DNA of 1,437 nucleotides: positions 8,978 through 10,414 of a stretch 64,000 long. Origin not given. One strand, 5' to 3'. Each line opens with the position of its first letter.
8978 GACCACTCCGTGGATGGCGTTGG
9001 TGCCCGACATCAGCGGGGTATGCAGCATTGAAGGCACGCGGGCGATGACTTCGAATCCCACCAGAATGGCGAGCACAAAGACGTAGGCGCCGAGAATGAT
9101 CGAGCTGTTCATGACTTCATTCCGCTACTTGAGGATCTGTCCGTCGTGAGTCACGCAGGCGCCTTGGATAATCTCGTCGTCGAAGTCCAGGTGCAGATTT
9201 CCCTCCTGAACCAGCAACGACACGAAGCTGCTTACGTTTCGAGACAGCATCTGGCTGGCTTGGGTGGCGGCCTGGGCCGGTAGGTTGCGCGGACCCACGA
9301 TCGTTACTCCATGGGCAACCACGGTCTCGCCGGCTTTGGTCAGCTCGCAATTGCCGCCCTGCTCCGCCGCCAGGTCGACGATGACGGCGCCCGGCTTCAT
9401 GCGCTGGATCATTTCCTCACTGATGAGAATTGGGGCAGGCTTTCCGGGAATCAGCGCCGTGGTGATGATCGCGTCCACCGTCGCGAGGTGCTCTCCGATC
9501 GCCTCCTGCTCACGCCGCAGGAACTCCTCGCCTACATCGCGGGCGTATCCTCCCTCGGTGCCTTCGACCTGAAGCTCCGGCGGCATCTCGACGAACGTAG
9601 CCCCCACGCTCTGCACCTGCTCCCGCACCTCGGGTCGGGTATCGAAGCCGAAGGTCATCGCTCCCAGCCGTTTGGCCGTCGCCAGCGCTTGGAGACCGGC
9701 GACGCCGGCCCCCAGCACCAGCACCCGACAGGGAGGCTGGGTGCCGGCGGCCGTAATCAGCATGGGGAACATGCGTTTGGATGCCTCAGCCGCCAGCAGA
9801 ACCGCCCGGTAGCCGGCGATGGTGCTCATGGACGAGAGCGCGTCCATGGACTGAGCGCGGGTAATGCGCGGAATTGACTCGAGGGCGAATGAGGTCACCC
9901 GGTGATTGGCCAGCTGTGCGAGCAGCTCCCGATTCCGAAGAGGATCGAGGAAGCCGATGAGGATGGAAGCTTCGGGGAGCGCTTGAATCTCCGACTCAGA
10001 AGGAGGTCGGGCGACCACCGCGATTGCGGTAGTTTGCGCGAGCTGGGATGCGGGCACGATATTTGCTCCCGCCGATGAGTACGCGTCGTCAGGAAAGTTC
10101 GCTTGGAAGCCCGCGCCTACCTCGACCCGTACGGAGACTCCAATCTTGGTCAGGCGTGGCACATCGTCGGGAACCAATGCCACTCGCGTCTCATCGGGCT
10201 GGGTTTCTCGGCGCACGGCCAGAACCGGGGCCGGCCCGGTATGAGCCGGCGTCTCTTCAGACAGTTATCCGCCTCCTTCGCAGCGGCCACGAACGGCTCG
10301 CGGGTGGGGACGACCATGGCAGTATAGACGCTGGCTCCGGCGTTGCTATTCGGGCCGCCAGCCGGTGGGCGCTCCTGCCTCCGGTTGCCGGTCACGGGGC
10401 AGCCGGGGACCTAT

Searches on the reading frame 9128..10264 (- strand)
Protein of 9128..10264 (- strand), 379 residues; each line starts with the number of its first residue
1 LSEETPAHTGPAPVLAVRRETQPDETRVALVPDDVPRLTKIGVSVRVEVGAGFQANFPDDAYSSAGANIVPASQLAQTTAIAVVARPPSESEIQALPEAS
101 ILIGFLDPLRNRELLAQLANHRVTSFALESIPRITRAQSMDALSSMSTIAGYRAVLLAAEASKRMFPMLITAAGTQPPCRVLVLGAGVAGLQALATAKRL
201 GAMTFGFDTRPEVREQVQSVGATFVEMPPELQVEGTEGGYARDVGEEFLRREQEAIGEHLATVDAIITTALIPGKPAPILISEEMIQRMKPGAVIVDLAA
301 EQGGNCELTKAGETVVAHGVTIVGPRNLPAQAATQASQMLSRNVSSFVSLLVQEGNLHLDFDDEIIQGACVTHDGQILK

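Call 34: search_protein_families(library=pfam, proteins=[window:9128-10264:-], max_evalue=0.001)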
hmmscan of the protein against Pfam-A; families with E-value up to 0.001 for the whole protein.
window:9128-10264:- (379 aa): 3 families
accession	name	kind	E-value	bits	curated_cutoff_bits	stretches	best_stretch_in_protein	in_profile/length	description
PF01262.27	AlaDh_PNT_C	-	2.1e-67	227.1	23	1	154-378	1-212/214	Alanine dehydrogenase/PNT, C-terminal domain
PF05222.21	AlaDh_PNT_N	-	1e-39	136.3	30.4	1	17-150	2-136/136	Alanine dehydrogenase/PNT, N-terminal domain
PF02826.25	2-Hacid_dh_C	-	0.0003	20.7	25.1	0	180-227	38-85/178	D-isomer specific 2-hydroxyacid dehydrogenase, NAD binding domain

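Call 60: find_homologous_proteins(query=window:9128-10264:-, max_evalue=1e-30)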
Query window:9128-10264:- (379 aa): 8000 proteins with E <= 1e-30 among 8000 candidates; the best 120 are listed.
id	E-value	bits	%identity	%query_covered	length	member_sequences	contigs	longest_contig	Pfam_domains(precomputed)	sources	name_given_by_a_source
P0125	2.3e-219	746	100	93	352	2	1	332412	PF05222.22,PF01262.28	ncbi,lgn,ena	-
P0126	3.6e-153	528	67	97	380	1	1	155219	PF05222.22,PF01262.28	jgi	jgi:NAD(P) transhydrogenase subunit alpha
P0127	4.3e-152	524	69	97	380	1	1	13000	PF05222.22,PF01262.28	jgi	jgi:H+-translocating NAD(P) transhydrogenase subunit alpha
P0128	3.7e-150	518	66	99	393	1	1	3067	PF05222.22,PF01262.28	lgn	-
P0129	3.8e-150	518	67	99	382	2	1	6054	PF05222.22,PF01262.28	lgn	-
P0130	1.0e-149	517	66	97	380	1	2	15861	PF05222.22,PF01262.28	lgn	-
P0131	2.9e-149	515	68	97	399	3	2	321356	PF05222.22,PF01262.28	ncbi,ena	-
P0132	6.6e-149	514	67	97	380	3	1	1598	PF05222.22,PF01262.28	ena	-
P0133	9.4e-149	514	67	96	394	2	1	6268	PF05222.22,PF01262.28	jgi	jgi:NAD(P) transhydrogenase subunit alpha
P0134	1.5e-148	513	68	97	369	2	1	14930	PF05222.22,PF01262.28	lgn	-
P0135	1.6e-148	513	67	96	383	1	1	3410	PF05222.22,PF01262.28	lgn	-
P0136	9.5e-148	510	68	99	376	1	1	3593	PF05222.22,PF01262.28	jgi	jgi:H+-translocating NAD(P) transhydrogenase subunit alpha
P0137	1.5e-145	503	67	99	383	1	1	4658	PF05222.22,PF01262.28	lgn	-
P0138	4.1e-145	502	69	94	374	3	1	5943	PF05222.22,PF01262.28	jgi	jgi:NAD(P) transhydrogenase subunit alpha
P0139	5.6e-142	491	65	95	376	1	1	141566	PF05222.22,PF01262.28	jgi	jgi:NAD(P) transhydrogenase subunit alpha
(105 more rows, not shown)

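Call 65: search_solved_structures(query=window:9128-10264:-, max_evalue=1e-20, show_alignments=2)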
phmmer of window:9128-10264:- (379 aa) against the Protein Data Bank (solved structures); distinct sequences matched with E-value up to 1e-20: 25.
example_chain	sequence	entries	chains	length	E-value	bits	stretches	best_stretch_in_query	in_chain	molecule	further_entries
4o9u_E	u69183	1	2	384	2.4e-106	359.2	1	14-378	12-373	NAD/NADP transhydrogenase alpha subunit 1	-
4izh_A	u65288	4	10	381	2.5e-106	359.1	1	14-378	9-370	NAD/NADP transhydrogenase alpha subunit 1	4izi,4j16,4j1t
9hjx_C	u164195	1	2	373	9.3e-106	357.2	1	15-378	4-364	proton-translocating NAD(P)(+) transhydrogenase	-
1ptj_A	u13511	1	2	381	1.9e-99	336.5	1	15-378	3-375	NAD(P) transhydrogenase subunit alpha part 1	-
1f8g_A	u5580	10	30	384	2e-99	336.4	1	15-378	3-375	NICOTINAMIDE NUCLEOTIDE TRANSHYDROGENASE | PROTON-TRANSLOCATING NICOTINAMIDE NUCLEOTIDE TRANSHYDROGENASE SUBUNIT PNTAA | nicotinamide nucleotide Transhydrogenas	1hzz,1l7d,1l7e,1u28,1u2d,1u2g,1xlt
2frd_A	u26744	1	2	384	5.9e-99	334.9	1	15-378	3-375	NAD(P) transhydrogenase subunit alpha part 1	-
1nm5_A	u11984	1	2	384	8.3e-99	334.4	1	15-378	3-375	NAD(P) transhydrogenase subunit alpha part 1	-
2fsv_A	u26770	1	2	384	9.4e-99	334.2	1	15-378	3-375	NAD(P) transhydrogenase subunit alpha part 1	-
2fr8_A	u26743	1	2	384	1.7e-98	333.4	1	15-378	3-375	NAD(P) transhydrogenase subunit alpha part 1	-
3p2y_A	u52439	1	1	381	1.6e-97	330.2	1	10-373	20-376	Alanine dehydrogenase/pyridine nucleotide transhydrogenase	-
1x13_A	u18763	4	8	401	1.6e-96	326.9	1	16-377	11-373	NAD(P) transhydrogenase subunit alpha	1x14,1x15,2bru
9uv7_E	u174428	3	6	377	2.8e-96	326.1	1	16-377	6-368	NAD(P) transhydrogenase subunit alpha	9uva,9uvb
4dio_A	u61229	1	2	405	7.4e-89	301.7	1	14-377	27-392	NAD(P) transhydrogenase subunit alpha part 1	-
6que_A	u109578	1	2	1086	4.7e-80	272.7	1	16-377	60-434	Nicotinamide nucleotide transhydrogenase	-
6qti_A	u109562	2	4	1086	4.7e-80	272.7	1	16-377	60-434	Nicotinamide nucleotide transhydrogenase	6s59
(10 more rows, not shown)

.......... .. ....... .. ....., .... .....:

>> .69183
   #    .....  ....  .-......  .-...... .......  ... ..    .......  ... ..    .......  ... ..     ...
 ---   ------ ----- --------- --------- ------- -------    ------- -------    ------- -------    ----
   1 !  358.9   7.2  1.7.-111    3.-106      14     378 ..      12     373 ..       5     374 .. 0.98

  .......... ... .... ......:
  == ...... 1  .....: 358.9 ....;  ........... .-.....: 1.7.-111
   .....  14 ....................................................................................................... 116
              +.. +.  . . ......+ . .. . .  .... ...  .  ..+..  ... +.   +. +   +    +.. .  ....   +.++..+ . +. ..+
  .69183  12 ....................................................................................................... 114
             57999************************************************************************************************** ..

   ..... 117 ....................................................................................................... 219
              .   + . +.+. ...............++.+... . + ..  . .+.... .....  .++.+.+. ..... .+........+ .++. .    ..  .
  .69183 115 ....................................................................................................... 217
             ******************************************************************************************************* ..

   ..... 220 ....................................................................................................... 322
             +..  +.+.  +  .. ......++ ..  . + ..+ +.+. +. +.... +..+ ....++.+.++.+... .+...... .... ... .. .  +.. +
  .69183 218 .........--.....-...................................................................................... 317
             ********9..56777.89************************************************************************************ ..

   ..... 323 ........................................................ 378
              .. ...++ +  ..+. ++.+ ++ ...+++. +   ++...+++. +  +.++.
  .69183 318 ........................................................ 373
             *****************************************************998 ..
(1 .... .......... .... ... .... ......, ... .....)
